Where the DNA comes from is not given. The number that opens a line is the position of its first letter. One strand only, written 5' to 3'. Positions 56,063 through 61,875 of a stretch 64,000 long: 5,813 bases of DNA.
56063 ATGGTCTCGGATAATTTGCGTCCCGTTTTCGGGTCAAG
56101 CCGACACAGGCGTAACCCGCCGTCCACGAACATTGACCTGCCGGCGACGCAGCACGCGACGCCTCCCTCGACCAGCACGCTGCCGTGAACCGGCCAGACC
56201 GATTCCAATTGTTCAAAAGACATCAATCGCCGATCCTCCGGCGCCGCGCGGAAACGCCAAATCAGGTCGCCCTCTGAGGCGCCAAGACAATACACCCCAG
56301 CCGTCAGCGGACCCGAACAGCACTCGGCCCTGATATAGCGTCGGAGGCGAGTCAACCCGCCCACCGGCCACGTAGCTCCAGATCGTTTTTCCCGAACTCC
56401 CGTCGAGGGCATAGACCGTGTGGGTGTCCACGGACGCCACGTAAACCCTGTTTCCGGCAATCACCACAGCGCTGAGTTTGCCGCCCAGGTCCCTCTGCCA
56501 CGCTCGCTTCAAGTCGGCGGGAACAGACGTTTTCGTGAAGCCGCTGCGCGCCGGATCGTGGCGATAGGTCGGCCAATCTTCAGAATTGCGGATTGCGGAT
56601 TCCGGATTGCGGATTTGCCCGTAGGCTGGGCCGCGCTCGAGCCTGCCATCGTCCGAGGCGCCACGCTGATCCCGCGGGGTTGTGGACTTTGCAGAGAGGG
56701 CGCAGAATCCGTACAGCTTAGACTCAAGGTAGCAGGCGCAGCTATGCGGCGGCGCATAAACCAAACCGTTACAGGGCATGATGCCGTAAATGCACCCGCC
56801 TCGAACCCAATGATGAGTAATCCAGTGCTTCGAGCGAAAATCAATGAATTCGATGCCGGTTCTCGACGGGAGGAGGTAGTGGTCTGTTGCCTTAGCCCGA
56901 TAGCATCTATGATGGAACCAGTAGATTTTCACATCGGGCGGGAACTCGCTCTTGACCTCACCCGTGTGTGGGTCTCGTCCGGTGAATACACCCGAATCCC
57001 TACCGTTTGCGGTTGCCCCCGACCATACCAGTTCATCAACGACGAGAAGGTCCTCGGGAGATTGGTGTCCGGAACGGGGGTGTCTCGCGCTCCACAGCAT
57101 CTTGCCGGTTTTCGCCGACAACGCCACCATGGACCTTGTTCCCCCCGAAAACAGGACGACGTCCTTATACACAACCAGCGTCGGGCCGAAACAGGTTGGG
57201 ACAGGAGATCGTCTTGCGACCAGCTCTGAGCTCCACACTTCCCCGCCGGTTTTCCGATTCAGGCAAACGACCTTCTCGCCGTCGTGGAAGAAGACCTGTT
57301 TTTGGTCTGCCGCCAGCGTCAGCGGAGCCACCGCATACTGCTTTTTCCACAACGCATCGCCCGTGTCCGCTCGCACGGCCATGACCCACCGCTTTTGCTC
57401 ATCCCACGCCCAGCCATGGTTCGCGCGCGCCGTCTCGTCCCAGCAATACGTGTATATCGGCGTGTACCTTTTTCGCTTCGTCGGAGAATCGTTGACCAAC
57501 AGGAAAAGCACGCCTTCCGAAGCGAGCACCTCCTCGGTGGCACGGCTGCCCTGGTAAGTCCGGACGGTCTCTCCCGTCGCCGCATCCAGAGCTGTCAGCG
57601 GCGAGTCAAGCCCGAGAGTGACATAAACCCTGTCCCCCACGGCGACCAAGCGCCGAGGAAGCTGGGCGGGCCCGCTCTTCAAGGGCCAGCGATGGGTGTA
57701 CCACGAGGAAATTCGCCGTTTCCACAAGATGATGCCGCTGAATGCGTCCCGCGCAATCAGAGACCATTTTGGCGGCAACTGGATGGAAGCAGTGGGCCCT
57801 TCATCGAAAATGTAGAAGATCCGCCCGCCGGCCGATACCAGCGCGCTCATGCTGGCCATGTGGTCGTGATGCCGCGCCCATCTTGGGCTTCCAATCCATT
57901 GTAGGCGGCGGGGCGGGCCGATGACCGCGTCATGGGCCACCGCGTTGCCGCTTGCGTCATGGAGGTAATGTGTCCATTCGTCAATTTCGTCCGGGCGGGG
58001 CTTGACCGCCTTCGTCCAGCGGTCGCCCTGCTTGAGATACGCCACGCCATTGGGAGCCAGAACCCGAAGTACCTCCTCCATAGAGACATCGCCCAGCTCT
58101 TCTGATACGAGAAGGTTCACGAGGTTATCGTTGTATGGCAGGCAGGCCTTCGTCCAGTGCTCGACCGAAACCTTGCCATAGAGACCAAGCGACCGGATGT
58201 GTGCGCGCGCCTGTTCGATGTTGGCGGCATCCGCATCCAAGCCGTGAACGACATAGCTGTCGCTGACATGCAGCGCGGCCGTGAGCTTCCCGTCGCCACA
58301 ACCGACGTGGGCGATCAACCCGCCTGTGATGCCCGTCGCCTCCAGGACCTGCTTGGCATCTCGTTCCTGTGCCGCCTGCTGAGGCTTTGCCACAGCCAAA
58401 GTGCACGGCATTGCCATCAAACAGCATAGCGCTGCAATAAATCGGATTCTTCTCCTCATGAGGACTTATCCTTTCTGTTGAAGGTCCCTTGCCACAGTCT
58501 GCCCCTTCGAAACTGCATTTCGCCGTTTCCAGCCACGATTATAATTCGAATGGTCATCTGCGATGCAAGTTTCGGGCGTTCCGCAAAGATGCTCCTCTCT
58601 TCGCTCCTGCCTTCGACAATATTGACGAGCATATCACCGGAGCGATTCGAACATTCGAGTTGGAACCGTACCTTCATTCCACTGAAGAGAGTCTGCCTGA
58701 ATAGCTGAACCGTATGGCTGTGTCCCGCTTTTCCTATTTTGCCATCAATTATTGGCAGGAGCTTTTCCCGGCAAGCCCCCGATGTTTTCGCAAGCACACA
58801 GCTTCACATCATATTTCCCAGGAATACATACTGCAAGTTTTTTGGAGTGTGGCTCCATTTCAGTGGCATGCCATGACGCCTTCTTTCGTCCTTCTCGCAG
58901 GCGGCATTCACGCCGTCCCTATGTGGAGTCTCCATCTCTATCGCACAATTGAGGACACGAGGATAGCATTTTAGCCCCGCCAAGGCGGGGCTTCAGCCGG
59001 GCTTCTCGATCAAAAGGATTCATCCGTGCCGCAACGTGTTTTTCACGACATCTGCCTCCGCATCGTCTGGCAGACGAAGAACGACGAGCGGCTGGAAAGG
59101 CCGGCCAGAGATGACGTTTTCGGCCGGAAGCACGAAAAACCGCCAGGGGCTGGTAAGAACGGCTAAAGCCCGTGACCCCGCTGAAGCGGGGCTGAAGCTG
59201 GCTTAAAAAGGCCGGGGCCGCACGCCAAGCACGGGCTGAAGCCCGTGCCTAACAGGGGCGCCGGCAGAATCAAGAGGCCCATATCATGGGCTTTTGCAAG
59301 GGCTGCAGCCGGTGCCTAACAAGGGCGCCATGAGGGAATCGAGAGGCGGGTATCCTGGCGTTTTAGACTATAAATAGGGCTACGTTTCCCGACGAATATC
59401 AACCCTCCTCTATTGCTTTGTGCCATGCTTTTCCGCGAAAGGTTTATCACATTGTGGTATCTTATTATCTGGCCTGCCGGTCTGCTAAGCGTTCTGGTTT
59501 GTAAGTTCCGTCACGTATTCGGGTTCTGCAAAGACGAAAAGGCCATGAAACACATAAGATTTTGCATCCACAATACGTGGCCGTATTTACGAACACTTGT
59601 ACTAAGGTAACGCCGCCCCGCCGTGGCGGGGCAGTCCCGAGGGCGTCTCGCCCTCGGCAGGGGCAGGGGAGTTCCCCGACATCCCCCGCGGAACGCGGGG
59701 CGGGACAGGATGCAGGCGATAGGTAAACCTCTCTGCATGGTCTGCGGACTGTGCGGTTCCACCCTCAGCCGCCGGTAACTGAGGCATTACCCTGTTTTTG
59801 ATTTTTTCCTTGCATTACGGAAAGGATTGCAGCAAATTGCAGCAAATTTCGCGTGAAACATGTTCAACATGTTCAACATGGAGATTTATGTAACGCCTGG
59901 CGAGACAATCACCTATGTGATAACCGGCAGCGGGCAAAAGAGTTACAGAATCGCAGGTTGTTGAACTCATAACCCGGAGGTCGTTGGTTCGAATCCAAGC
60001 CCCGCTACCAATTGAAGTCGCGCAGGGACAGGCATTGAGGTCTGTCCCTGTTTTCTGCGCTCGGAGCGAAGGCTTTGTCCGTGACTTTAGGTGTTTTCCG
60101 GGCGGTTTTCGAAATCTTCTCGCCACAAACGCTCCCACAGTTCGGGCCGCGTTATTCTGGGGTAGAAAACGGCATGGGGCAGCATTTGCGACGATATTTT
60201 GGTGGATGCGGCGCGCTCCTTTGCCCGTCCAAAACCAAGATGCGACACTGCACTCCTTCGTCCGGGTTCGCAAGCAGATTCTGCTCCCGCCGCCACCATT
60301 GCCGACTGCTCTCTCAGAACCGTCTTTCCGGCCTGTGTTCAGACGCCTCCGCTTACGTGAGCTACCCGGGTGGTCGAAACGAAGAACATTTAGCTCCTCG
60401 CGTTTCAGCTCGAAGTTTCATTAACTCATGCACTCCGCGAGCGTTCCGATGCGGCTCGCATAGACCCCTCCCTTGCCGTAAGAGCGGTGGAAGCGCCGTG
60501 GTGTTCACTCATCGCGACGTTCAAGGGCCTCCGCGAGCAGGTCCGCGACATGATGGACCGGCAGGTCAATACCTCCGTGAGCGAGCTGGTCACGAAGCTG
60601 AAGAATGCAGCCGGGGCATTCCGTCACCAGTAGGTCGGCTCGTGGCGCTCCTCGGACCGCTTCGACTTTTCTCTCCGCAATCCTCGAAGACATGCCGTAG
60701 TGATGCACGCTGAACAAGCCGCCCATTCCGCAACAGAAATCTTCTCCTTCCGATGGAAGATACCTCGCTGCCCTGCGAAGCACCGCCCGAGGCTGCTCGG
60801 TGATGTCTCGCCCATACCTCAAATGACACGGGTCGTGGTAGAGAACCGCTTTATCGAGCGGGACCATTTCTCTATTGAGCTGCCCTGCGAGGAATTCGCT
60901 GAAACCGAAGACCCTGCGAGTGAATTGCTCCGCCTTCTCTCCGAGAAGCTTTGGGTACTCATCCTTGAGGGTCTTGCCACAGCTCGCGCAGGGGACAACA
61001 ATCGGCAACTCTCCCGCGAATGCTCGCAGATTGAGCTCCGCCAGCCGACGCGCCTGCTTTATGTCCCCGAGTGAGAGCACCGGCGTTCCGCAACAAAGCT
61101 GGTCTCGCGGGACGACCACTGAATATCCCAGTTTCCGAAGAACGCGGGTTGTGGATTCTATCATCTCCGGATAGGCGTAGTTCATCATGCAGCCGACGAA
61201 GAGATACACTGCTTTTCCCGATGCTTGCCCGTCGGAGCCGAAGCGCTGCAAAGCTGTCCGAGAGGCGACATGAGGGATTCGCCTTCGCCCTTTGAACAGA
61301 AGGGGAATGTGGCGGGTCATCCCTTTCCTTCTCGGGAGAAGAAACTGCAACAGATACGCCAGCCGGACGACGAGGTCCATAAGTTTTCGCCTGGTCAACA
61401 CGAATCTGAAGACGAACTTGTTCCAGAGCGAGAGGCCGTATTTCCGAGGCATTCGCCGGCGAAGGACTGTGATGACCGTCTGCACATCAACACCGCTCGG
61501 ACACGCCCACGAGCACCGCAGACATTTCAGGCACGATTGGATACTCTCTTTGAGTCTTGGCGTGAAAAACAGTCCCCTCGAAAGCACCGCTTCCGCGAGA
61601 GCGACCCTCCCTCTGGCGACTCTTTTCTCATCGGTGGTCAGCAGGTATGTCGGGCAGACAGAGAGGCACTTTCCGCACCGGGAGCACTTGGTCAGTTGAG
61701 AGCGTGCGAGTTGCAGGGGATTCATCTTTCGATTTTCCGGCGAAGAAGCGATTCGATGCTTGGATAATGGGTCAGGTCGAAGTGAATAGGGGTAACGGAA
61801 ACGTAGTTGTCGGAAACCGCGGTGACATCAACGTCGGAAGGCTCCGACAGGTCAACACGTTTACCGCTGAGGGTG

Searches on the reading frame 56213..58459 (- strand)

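Call 15: search_protein_families(library=ncbifam, proteins=[window:56213-58459:-], max_evalue=0.00001)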
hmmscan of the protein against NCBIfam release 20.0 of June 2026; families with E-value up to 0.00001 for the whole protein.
window:56213-58459:- (748 aa): 6 families
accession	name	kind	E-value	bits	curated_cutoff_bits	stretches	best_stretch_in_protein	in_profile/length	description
TIGR03300.1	assembly_YfgL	equivalog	8.9e-17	60.8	285.2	1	651-720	86-155/377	outer membrane protein assembly factor BamB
NF008351.0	PRK11138.1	equivalog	4.9e-13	48.3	423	0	659-720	109-170/394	outer membrane protein assembly factor BamB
TIGR03075.1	PQQ_enz_alc_DH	subfamily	6.3e-12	44.9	480.05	0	396-501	80-192/530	PQQ-dependent dehydrogenase, methanol/ethanol family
TIGR04528.1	acido_non_PQQ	subfamily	1.2e-10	40.7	650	0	429-504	99-177/493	acido-empty-quinoprotein group A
NF041516.1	PA2928_fam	subfamily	4.1e-07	29.7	70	0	359-419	71-135/376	PA2928 family protein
NF047649.1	MTase_UXPK_star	exception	1.6e-06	27.3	460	1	47-139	79-178/283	methyltransferase/UXPK-star double selenoprotein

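Call 16: search_protein_families(library=pfam, proteins=[window:56213-58459:-], max_evalue=0.00001)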
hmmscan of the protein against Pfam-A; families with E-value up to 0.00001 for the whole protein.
window:56213-58459:- (748 aa): 6 families
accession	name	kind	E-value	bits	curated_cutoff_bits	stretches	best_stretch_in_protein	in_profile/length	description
PF13360.13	PQQ_2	-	4.6e-27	95.6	27.6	2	356-503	2-141/233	Outer membrane protein assembly factor BamB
PF13570.13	Beta-prop_ACSF4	-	2.2e-09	37.6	133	0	654-720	43-113/329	Beta-alanine-activating enzyme, beta-propeller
PF01011.28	PQQ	-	1.3e-08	34.5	26.7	0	666-701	54-88/595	Glucose/ethanol/alcohol dehydrogenase, beta-propeller domain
PF13649.12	Methyltransf_25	-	7.1e-08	33.5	27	1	50-138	2-97/97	Methyltransferase domain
PF13847.12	Methyltransf_31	-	6.7e-06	26.3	27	0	52-146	10-113/145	Methyltransferase domain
PF08241.18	Methyltransf_11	-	8.2e-06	26.8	21.2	0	51-141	2-94/95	Methyltransferase domain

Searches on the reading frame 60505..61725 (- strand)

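Call 15: search_protein_families(library=ncbifam, proteins=[window:60505-61725:-], max_evalue=0.00001)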
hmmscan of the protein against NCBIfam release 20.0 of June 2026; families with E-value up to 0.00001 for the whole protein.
window:60505-61725:- (406 aa): 12 families
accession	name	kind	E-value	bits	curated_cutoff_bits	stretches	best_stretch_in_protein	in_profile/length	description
NF045670.1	quin_L_LdhH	equivalog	9.1e-88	295.3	800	1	9-398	301-706/706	L-lactate dehydrogenase (quinone) large subunit LdhH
NF004898.0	PRK06259.1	equivalog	6e-55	186.8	385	1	10-400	132-487/488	fumarate reductase (CoM/CoB) subunit TfrB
NF008369.0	PRK11168.1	equivalog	1.1e-51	176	278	1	58-402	53-400/401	anaerobic glycerol-3-phosphate dehydrogenase subunit C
NF008434.0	PRK11274.1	equivalog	4.9e-42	144.3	333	1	7-401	18-407/409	glycolate oxidase subunit GlcF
TIGR03379.1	glycerol3P_GlpC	equivalog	1.5e-32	112.9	279.9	1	58-400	47-395/397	anaerobic glycerol-3-phosphate dehydrogenase subunit GlpC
NF045663.1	diclust_near_Sec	equivalog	4.8e-19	67.9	530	1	59-398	349-633/759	pyridine nucleotide-disulfide oxidoreductase/dicluster-binding protein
NF045724.1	ferredox_TmcB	equivalog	1.4e-11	43.6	735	0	290-402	311-429/430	electron transfer complex ferredoxin TmcB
TIGR03288.1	CoB_CoM_SS_B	equivalog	1.1e-10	41.3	345.15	0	174-256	3-87/290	CoB--CoM heterodisulfide reductase subunit B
NF045796.1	DsrK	equivalog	1.1e-10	40.8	400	0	270-346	297-383/453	sulfate reduction electron transfer complex DsrMKJOP subunit DsrK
NF045711.1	sulf_resp_HmcF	equivalog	6.5e-09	35.1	750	0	8-91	56-146/457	sulfate respiration complex iron-sulfur protein HmcF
NF041780.1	hetero_SS_HdrB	equivalog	9.3e-07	28.4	450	0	171-213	4-46/304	ferredoxin:CoB-CoM heterodisulfide reductase subunit HdrB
TIGR00273.1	TIGR00273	equivalog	1.6e-06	27.3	444.8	1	12-97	293-377/432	LutB/LldF family L-lactate oxidation iron-sulfur protein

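Call 16: search_protein_families(library=pfam, proteins=[window:60505-61725:-], max_evalue=0.00001)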
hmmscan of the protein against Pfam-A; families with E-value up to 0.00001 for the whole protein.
window:60505-61725:- (406 aa): 8 families
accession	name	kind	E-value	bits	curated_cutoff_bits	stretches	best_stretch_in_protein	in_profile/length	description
PF02754.22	CCG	-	5.1e-31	107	20.6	2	174-254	2-85/85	Cysteine-rich domain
PF13183.11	Fer4_8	-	5.9e-12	46.4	27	1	11-79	2-68/68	4Fe-4S dicluster domain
PF13534.11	Fer4_17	-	3.9e-10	40.6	22.2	1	13-80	1-61/61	4Fe-4S dicluster domain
PF12838.12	Fer4_7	-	8.7e-10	39.4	27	1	13-79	1-52/52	4Fe-4S dicluster domain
PF13484.11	Fer4_16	-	8.8e-08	33.3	30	1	13-77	1-65/66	4Fe-4S double cluster binding domain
PF13237.11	Fer4_10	-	2.3e-07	31.1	25.5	0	10-31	5-22/53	4Fe-4S dicluster domain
PF00037.32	Fer4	-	1.2e-06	28.5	21.1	0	12-26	6-20/24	4Fe-4S binding domain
PF13187.11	Fer4_9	-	6.6e-06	26.5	27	0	13-78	1-50/52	4Fe-4S dicluster domain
